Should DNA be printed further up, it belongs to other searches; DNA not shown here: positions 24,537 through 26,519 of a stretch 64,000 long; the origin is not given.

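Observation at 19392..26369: T2SS-like cluster without platform protein or pseudopilins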

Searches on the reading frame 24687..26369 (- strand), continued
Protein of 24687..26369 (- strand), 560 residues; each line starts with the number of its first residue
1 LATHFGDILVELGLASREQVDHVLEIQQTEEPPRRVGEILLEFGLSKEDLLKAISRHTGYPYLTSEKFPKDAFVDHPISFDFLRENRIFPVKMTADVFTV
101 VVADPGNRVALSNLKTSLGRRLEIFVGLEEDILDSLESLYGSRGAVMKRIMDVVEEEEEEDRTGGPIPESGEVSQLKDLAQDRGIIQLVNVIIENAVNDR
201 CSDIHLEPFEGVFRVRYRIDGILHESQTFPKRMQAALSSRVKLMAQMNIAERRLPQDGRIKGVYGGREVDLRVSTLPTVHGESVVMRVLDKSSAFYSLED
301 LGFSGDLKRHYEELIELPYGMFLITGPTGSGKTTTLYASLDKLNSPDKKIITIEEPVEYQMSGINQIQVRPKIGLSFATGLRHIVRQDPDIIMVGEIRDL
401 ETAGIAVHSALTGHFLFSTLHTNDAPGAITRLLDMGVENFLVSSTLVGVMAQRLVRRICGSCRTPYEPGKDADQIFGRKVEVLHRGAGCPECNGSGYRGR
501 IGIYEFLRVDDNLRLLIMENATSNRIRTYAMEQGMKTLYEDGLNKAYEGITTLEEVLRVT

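Call 22: find_encoding_contigs(protein=P0222, flank=10000, max_places=2)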
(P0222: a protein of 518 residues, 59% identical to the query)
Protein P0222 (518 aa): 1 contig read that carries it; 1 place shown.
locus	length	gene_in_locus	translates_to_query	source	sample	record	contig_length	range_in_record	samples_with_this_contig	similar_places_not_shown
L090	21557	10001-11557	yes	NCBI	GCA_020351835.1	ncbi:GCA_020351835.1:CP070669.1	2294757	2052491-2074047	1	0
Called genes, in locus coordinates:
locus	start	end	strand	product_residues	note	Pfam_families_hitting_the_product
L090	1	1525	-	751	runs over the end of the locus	PF02861:Clp_N, PF23569:NBD_SMAX1, PF00004:AAA, PF17871:AAA_lid_9, PF07724:AAA_2, PF07728:AAA_5, PF00004:AAA, PF10431:ClpB_D2-small, +7 more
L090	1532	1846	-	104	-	PF02617:ClpS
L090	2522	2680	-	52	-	-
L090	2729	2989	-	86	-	-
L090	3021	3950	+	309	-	-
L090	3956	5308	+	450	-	PF13450:NAD_binding_8, PF01593:Amino_oxidase, PF03275:GLF (faint)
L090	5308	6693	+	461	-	PF02310:B12-binding, PF04055:Radical_SAM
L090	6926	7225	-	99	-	-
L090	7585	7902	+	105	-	-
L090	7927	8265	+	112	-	-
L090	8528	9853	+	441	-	PF02470:MlaD, PF28544:Helical_needle, PF27164:Aq_493_lipo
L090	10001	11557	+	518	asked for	PF05157:MshEN, PF00437:T2SSE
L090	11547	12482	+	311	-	PF21687:T2SSK_1st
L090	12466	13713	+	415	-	PF05137:PilN (faint)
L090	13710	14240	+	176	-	PF04350:PilO (weak), PF10741:T2SSM_b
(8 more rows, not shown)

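Call 26: find_encoding_contigs(protein=P0132, flank=10000, max_places=1)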
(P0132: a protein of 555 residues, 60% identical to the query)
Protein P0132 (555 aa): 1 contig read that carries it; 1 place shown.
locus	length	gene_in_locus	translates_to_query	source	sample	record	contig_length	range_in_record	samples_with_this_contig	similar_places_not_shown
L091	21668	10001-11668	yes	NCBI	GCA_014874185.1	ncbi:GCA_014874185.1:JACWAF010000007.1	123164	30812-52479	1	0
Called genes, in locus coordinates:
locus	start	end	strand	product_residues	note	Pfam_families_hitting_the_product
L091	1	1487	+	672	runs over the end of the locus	PF00111:Fer2 (weak), PF13510:Fer2_4, PF10588:NADH-G_4Fe-4S_3, PF12837:Fer4_6 (weak), PF13237:Fer4_10 (weak), PF14697:Fer4_21 (weak), PF22117:Fer4_Nqo3 (weak), PF00384:Molybdopterin, +2 more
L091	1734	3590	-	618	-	PF14827:dCache_3, PF00672:HAMP, PF00512:HisKA, PF02518:HATPase_c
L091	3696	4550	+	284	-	PF00175:NAD_binding_1, PF10418:DHODB_Fe-S_bind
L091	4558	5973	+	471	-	PF14691:Fer4_20, PF00070:Pyr_redox (weak), PF00890:FAD_binding_2 (weak), PF01266:DAO (weak), PF01946:Thi4 (weak), PF07992:Pyr_redox_2, PF13450:NAD_binding_8, PF00070:Pyr_redox (weak), +8 more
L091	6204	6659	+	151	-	PF02142:MGS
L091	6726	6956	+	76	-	PF09527:ATPase_gene1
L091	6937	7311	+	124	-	PF03899:ATP-synt_I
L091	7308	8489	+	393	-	PF00291:PALP, PF01842:ACT, PF13291:ACT_4 (weak)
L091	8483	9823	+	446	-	PF00342:PGI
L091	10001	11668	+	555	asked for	PF05157:MshEN, PF00437:T2SSE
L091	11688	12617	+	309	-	PF21687:T2SSK_1st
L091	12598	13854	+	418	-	PF05137:PilN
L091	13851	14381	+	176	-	PF10741:T2SSM_b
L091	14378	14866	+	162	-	-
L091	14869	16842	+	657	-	PF21305:type_II_gspD_N0, PF03958:Secretin_N, PF00263:Secretin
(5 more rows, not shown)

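Call 27: find_encoding_contigs(protein=P0129, flank=10000, max_places=1)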
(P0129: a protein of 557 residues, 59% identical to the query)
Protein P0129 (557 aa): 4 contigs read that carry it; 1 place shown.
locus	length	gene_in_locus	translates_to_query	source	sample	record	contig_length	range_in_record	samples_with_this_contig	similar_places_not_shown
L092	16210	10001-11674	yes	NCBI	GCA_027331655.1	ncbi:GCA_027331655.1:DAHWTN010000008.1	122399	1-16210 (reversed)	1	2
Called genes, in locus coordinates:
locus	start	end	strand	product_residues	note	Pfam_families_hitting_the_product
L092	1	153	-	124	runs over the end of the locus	-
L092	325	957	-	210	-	PF01351:RNase_HII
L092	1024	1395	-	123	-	PF01245:Ribosomal_L19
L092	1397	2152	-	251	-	PF01746:tRNA_m1G_MT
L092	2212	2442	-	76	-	PF13083:KH_KhpA-B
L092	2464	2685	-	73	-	PF00886:Ribosomal_S16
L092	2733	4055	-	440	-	PF02881:SRP54_N, PF13401:AAA_22 (weak), PF13604:AAA_30 (weak), PF00448:SRP54, PF01656:CbiA (weak), PF02978:SRP_SPB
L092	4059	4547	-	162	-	PF00578:AhpC-TSA, PF08534:Redoxin, PF00255:GSHPx (weak), PF00085:Thioredoxin, PF13098:Thioredoxin_2, PF13905:Thioredoxin_8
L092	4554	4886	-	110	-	PF00085:Thioredoxin, PF00578:AhpC-TSA, PF08534:Redoxin (weak), PF14595:Thioredoxin_9, PF13098:Thioredoxin_2, PF13905:Thioredoxin_8 (faint)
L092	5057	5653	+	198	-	PF12804:NTP_transf_3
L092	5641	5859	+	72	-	PF02416:TatA_B_E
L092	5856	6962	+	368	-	PF01168:Ala_racemase_N, PF00842:Ala_racemase_C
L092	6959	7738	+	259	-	PF02405:MlaE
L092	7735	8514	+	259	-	PF00005:ABC_tran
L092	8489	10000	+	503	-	PF02470:MlaD, PF28544:Helical_needle (weak), PF27164:Aq_493_lipo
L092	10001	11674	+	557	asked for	PF05157:MshEN, PF00437:T2SSE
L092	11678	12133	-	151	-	PF09537:DUF2383 (weak), PF02915:Rubrerythrin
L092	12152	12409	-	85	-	-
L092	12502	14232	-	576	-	PF00795:CN_hydrolase, PF02540:NAD_synthase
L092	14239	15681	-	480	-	PF20695:UbiD_N, PF01977:UbiD, PF20696:UbiD_C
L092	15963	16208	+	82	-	?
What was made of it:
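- L092 has mlaD-gspE with no K-D (call 27).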
